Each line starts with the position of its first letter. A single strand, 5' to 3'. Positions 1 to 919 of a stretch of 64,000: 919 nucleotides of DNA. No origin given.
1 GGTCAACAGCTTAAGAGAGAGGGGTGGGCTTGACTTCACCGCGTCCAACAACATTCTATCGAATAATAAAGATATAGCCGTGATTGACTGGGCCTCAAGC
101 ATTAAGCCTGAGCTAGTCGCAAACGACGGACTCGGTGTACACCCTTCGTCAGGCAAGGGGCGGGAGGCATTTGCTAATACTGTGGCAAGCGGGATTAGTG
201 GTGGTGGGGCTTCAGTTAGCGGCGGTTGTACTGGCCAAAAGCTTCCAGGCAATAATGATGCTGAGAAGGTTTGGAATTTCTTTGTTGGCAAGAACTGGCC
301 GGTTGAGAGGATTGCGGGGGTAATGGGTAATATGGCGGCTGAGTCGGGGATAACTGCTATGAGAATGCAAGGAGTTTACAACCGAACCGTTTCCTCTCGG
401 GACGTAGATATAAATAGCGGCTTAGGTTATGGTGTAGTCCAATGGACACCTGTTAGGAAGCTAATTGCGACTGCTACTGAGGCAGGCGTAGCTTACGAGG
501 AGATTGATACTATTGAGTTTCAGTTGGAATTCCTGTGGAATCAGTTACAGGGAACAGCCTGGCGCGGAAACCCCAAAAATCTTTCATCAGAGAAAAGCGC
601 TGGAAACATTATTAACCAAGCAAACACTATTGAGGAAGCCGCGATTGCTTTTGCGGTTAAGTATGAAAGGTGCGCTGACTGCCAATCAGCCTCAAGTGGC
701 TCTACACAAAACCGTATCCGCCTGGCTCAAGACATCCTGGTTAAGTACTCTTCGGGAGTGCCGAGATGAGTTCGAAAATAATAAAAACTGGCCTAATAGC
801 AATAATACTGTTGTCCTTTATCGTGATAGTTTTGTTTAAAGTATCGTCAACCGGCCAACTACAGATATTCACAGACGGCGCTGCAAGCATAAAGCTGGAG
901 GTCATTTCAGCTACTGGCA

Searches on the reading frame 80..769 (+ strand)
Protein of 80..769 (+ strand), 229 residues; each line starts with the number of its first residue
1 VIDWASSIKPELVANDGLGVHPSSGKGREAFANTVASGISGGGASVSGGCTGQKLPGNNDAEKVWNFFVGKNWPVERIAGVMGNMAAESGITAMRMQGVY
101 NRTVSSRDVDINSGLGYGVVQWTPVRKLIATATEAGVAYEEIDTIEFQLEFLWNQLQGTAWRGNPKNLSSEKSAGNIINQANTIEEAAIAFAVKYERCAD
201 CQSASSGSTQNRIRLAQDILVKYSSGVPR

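Call 24: search_protein_families(library=pfam, proteins=[window:80-769:+], max_evalue=0.01)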
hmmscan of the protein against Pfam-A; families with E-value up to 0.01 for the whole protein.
window:80-769:+ (229 aa): 1 family
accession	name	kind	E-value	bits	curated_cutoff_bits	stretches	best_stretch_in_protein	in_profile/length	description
PF18013.6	Phage_lysozyme2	-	1.7e-29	103.3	28.2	1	61-222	3-139/140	Phage tail lysozyme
